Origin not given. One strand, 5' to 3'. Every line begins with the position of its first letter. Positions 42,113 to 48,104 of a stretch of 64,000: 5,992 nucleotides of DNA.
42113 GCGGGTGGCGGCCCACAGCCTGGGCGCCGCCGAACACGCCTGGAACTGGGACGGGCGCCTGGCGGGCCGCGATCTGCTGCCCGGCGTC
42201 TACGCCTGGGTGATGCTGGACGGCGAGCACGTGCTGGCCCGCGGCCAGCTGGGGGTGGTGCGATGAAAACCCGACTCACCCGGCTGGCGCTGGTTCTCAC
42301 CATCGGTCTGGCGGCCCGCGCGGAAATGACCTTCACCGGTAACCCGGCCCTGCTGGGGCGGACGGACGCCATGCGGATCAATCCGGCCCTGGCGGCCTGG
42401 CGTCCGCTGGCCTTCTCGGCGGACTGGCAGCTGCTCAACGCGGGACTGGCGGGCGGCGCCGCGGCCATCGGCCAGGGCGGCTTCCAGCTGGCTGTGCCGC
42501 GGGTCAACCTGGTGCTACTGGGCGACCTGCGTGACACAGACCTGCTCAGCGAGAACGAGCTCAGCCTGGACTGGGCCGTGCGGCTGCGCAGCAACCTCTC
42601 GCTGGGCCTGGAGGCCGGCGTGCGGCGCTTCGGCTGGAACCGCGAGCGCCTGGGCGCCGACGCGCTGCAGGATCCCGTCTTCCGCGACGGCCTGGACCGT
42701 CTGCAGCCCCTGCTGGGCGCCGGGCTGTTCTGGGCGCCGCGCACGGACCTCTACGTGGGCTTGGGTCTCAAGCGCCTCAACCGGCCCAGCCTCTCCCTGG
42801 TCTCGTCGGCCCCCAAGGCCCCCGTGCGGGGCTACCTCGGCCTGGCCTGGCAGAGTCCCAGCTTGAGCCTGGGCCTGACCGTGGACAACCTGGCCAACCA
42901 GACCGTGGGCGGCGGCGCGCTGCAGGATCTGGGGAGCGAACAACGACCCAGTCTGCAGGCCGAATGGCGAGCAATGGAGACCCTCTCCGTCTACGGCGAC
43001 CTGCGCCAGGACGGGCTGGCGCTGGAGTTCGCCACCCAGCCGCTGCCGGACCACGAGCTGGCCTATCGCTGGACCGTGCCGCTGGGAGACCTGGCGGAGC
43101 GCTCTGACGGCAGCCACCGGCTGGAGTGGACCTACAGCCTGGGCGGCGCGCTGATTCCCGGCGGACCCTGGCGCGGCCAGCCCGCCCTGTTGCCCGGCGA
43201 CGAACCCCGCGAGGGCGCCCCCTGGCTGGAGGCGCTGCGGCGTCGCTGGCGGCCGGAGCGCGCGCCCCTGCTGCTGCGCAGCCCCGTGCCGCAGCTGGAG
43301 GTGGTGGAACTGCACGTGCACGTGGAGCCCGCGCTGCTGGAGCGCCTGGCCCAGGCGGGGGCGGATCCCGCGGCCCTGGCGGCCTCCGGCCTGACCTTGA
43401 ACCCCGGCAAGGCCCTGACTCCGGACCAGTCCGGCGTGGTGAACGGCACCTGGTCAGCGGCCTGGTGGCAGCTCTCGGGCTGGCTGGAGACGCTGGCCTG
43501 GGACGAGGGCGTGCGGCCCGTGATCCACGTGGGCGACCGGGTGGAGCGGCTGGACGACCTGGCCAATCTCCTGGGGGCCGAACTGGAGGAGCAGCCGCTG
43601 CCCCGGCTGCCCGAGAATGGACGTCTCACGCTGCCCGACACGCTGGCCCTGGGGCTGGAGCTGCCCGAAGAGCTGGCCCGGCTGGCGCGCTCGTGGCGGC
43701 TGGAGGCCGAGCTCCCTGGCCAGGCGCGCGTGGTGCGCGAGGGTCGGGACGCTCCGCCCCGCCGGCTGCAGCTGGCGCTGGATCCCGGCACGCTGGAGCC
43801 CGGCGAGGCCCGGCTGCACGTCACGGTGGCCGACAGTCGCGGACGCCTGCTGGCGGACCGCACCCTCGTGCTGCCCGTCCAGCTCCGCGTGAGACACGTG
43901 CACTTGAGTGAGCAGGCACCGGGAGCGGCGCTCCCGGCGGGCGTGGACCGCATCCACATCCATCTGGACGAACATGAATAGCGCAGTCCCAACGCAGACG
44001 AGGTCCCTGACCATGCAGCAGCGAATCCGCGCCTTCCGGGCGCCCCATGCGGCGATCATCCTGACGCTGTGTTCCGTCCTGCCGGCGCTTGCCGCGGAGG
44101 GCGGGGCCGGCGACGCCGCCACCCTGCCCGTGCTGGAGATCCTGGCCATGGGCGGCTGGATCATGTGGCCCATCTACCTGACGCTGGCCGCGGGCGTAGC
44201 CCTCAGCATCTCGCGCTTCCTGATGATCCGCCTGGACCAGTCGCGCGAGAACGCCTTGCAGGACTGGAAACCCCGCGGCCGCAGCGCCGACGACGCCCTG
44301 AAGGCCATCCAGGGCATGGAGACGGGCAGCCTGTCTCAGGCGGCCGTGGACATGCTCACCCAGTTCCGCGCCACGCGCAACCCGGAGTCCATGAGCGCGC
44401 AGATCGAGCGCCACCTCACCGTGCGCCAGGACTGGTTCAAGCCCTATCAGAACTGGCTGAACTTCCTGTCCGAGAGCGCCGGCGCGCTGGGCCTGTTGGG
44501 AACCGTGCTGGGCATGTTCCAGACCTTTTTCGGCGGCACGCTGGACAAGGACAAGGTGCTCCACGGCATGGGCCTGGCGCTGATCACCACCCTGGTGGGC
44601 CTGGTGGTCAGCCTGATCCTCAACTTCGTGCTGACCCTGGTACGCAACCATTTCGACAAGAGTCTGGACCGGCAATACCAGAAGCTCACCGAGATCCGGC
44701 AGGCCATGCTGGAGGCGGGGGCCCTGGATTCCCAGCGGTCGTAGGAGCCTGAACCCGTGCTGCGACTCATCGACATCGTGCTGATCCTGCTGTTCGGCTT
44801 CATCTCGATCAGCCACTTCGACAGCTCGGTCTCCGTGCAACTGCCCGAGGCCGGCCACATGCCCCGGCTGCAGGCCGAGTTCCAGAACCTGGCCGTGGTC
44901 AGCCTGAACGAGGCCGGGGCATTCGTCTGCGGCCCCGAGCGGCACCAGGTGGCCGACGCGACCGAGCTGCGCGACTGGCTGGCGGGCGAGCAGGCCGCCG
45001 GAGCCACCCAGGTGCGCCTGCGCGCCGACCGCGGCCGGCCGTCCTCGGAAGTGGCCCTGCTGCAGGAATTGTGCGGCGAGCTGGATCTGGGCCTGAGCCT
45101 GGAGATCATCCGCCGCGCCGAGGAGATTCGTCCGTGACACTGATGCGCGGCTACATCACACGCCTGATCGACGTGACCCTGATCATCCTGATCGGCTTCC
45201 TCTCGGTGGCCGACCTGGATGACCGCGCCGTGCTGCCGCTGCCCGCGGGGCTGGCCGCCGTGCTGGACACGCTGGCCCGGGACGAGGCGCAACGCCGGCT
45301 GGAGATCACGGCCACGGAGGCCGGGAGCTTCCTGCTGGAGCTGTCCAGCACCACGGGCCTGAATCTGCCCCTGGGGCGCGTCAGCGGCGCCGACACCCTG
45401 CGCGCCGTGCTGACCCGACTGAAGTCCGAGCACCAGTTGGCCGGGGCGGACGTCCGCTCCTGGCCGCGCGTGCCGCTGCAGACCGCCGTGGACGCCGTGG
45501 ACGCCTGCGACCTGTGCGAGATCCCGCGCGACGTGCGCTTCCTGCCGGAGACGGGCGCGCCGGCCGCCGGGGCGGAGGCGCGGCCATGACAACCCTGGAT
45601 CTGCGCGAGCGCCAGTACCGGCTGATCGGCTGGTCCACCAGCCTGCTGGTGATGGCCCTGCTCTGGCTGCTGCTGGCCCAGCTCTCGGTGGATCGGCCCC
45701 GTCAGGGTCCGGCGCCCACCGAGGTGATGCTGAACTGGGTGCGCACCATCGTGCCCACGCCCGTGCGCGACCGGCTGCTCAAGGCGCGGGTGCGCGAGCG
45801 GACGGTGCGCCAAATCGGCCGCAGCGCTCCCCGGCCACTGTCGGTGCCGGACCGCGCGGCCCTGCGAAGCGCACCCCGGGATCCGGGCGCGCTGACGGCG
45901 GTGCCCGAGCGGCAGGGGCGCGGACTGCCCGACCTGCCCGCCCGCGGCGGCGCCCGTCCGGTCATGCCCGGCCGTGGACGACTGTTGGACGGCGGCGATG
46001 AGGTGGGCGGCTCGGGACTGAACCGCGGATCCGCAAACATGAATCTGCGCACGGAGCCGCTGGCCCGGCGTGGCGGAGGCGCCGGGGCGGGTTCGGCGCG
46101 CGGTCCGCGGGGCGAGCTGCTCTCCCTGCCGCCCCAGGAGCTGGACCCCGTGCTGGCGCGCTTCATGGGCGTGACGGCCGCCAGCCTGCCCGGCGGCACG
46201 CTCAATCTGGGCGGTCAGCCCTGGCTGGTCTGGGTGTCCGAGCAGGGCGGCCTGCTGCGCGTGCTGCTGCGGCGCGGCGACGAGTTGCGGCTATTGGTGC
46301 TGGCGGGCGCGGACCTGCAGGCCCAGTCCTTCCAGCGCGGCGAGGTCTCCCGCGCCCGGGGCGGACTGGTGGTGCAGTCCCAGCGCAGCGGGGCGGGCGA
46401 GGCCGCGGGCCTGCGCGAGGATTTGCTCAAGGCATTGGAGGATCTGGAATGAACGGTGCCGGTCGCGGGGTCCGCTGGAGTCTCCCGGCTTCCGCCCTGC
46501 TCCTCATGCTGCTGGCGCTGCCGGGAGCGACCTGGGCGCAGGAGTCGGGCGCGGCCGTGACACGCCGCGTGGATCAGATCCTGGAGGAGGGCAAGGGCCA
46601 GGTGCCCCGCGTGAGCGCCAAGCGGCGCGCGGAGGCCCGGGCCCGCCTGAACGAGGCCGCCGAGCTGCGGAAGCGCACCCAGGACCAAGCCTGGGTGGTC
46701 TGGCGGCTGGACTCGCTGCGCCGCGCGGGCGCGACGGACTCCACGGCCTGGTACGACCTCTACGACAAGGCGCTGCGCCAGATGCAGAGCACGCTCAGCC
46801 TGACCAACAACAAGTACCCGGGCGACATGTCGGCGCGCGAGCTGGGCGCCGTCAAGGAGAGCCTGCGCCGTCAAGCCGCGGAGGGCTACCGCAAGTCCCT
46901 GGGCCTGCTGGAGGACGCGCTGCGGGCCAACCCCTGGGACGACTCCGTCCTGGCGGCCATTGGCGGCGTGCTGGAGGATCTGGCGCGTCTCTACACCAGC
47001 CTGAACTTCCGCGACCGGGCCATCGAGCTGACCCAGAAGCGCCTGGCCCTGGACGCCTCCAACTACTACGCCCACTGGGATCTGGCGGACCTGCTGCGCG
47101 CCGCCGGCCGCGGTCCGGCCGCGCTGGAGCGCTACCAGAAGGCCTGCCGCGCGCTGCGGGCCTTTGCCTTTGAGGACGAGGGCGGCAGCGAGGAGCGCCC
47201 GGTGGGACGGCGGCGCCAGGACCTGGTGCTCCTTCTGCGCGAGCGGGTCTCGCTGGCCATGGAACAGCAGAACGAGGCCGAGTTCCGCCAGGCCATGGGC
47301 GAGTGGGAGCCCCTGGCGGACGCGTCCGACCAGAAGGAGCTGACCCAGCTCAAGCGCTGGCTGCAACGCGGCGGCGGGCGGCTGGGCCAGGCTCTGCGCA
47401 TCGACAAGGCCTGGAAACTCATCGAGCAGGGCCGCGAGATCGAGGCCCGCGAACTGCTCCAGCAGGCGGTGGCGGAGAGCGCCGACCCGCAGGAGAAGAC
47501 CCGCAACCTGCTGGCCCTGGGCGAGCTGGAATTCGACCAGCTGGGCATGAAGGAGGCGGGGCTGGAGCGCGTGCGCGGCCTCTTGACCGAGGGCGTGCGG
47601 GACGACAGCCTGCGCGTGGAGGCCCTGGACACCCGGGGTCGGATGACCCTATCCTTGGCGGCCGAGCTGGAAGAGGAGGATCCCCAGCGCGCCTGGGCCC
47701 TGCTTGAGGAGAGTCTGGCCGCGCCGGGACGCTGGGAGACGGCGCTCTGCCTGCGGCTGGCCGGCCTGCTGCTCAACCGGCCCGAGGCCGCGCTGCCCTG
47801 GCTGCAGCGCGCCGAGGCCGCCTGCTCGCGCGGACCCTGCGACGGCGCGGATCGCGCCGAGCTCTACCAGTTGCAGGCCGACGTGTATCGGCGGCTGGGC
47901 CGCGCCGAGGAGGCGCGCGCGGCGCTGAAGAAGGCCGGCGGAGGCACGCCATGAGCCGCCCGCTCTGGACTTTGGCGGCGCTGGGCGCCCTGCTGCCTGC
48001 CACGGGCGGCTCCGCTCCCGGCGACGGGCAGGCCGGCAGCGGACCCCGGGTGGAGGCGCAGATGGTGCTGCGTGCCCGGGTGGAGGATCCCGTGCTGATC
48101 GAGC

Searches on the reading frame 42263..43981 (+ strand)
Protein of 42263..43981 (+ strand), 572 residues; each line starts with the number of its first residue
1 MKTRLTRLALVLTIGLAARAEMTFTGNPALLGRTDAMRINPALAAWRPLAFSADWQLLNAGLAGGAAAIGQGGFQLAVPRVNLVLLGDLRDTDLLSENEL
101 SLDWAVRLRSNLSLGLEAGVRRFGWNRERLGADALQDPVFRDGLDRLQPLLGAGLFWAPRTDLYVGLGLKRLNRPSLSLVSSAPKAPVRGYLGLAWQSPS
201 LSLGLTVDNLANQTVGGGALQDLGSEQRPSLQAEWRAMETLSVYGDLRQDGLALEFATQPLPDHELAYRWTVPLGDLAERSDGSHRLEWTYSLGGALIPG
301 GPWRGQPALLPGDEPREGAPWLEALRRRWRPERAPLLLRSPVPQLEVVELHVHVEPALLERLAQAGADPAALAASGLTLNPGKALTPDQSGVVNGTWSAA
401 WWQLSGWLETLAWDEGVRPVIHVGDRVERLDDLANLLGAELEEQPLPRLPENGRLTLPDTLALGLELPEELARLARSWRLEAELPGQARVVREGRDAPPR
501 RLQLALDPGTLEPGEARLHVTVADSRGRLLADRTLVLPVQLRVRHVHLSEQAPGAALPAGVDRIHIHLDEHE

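Call 5: search_protein_families(library=pfam, proteins=[window:42263-43981:+], max_evalue=0.1)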
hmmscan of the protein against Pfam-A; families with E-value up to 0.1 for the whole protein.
window:42263-43981:+ (572 aa): 1 family
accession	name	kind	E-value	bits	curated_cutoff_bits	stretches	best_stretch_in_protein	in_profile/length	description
PF11751.14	PorP_SprF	-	0.00023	21.2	22.3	1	101-188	83-177/273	Type IX secretion system membrane protein PorP/SprF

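Call 15: search_protein_families(library=ncbifam, proteins=[window:42263-43981:+], max_evalue=0.01)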
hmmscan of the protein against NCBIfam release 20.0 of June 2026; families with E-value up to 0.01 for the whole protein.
window:42263-43981:+ (572 aa): 1 family
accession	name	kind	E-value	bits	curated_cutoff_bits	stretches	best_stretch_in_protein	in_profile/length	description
TIGR03519.1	T9SS_PorP_fam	subfamily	8.6e-07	28.7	90.55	1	95-184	94-188/292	PorP/SprF family type IX secretion system membrane protein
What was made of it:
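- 42263..43981 (+): Operon gene 2: a PorP/SprF-like outer-membrane carrier with a C-terminal extension of about 270 aa. It contains no cysteine. PF11751 E 2e-4 and TIGR03519 E 9e-7 (calls 5, 15).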

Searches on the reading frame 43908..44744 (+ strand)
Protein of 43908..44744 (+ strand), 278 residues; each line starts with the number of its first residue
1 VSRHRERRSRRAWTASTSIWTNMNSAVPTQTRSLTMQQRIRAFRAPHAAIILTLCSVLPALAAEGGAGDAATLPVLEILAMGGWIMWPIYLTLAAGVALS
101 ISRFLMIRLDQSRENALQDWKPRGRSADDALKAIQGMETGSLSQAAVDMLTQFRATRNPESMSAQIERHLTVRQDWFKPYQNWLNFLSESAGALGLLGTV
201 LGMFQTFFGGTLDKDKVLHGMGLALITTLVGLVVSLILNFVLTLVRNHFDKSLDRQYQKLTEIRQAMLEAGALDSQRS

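Call 5: search_protein_families(library=pfam, proteins=[window:43908-44744:+], max_evalue=0.1)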
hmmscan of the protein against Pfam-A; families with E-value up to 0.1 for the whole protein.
window:43908-44744:+ (278 aa): 2 families
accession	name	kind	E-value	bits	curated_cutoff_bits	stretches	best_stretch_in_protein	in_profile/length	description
PF01618.21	MotA_ExbB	-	7.9e-15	55.2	22.9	1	152-253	17-122/127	MotA/TolQ/ExbB proton channel family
PF19733.4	DUF6223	-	0.098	13.4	27.4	0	190-237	8-55/98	Family of unknown function (DUF6223)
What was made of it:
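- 43908..44744 (+): Operon gene 3: a MotA/TolQ/ExbB-family proton channel. The start is uncertain. PF01618 E 8e-15 (call 5).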

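Call 15: search_protein_families(library=ncbifam, proteins=[window:43908-44744:+], max_evalue=0.01)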
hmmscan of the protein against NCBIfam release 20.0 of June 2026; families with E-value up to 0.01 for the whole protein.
window:43908-44744:+ (278 aa): 4 families
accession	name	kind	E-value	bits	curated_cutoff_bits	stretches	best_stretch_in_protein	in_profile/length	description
NF006527.0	PRK08990.1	equivalog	3.6e-05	23.2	341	1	134-240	95-198/254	flagellar motor protein PomA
TIGR02805.1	exbB2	equivalog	8e-05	22.8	135.35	1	189-236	63-114/138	TonB-system energizer ExbB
TIGR03818.1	MotA1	equivalog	0.0017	17.5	303.8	1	156-268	137-246/282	flagellar motor stator protein MotA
TIGR02796.1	tolQ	equivalog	0.008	16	221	0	133-236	64-183/216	protein TolQ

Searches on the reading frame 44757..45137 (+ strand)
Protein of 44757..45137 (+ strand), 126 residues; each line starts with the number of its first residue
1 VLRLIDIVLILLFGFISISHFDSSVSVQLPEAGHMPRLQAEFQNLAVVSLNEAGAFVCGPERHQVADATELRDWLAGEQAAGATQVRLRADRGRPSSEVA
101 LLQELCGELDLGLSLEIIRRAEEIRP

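Call 5: search_protein_families(library=pfam, proteins=[window:44757-45137:+], max_evalue=0.1)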
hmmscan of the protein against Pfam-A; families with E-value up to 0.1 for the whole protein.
window:44757-45137:+ (126 aa): 1 family
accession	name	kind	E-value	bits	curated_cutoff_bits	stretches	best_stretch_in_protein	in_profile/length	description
PF02472.21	ExbD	-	1.4e-05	25.6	25.4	1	4-108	13-115/128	Biopolymer transport protein ExbD/TolR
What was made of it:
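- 44757..45137 (+): Operon gene 4: an ExbD/TolR-family protein. PF02472 E 1.4e-5 (call 5).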

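Call 15: search_protein_families(library=ncbifam, proteins=[window:44757-45137:+], max_evalue=0.01)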
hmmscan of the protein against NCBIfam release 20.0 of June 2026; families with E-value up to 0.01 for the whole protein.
window:44757-45137:+ (126 aa): 1 family
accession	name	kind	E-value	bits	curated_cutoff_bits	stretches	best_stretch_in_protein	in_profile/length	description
TIGR02801.1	tolR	equivalog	8.2e-06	26.5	127.3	1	4-99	10-109/129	protein TolR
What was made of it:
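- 44757..45137 (+): TIGR02801 TolR E 8e-6 (call 15).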

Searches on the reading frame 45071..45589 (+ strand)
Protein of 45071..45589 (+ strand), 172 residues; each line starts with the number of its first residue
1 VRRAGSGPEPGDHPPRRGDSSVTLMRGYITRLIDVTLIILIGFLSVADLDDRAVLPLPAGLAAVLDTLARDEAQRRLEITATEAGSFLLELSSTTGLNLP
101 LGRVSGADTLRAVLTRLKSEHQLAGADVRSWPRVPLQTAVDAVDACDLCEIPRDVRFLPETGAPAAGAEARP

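Call 5: search_protein_families(library=pfam, proteins=[window:45071-45589:+], max_evalue=0.1)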
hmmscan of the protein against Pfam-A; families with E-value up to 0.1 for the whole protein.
window:45071-45589:+ (172 aa): 1 family
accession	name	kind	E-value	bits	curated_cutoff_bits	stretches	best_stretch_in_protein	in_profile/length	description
PF02472.21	ExbD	-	0.033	14.7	25.4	1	30-152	11-119/128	Biopolymer transport protein ExbD/TolR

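Call 15: search_protein_families(library=ncbifam, proteins=[window:45071-45589:+], max_evalue=0.01)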
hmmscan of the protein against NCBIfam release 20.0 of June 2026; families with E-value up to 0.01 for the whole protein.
window:45071-45589:+ (172 aa): 0 families

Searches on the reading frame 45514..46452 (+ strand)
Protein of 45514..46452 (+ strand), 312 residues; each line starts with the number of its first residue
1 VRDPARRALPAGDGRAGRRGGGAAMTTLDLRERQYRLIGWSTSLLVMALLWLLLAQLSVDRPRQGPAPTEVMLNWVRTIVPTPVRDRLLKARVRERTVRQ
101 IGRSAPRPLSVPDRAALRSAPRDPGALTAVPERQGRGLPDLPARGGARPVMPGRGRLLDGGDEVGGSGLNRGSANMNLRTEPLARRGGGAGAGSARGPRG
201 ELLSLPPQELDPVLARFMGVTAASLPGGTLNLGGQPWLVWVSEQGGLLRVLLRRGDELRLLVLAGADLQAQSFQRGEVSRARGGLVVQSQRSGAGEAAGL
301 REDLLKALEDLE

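Call 5: search_protein_families(library=pfam, proteins=[window:45514-46452:+], max_evalue=0.1)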
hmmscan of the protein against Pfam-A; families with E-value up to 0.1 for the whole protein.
window:45514-46452:+ (312 aa): 0 families

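Call 15: search_protein_families(library=ncbifam, proteins=[window:45514-46452:+], max_evalue=0.01)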
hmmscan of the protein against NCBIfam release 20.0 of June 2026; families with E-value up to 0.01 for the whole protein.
window:45514-46452:+ (312 aa): 0 families
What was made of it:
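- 45586..46452 (+): Operon gene 6: an N-terminal membrane anchor, an Arg/Pro/Gly-rich linker and a small C-terminal domain. The architecture is TonB/TolA-like, but no family match was found. No Pfam or NCBIfam hit (calls 5, 15).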

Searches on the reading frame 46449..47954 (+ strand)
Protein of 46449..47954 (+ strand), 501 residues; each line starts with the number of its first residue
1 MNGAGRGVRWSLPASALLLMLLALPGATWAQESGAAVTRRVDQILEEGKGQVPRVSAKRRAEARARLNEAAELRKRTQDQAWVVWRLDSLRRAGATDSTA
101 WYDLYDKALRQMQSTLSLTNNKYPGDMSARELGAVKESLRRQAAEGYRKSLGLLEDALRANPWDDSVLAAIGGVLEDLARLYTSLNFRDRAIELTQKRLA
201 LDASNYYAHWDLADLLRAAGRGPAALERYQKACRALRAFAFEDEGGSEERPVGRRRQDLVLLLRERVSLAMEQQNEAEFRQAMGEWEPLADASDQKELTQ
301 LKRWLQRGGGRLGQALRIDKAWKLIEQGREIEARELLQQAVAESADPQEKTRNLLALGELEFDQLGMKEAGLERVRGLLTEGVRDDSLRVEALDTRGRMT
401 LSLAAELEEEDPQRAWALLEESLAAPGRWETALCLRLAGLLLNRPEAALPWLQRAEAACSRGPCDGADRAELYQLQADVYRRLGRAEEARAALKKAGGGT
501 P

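Call 5: search_protein_families(library=pfam, proteins=[window:46449-47954:+], max_evalue=0.1)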
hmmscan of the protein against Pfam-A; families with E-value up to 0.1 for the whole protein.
window:46449-47954:+ (501 aa): 5 families
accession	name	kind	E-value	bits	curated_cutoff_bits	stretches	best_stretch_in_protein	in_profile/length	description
PF13424.12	TPR_12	-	1.5e-07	31.9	30.1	2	437-496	9-71/77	Tetratricopeptide repeat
PF14559.12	TPR_19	-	0.001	19.8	25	0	189-231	8-50/68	Tetratricopeptide repeat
PF13181.12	TPR_8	-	0.0043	17.6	25.7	1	470-496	1-27/34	Tetratricopeptide repeat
PF25058.1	ARM_TT21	-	0.0096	16.3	27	0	463-496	50-83/155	Tetratricopeptide repeat protein 21 ARM repeat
PF13428.12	TPR_14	-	0.094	13.9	23.5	0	471-496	2-27/44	Tetratricopeptide repeat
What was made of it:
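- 46449..47954 (+): Operon gene 7: an exported TPR protein of 501 aa. TPR_12 E 1.5e-7 (call 5).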

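Call 15: search_protein_families(library=ncbifam, proteins=[window:46449-47954:+], max_evalue=0.01)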
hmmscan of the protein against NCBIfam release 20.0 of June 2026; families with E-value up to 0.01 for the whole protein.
window:46449-47954:+ (501 aa): 2 families
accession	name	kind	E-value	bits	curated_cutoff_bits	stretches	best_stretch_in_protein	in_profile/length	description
NF052415.1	T3SS_chap_SctY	equivalog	5.8e-05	23.6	70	1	406-494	16-101/106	type III secretion apparatus assembly chaperone SctY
NF040959.1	MamA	equivalog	0.0076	15.7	200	0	144-232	118-199/204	magnetosome protein MamA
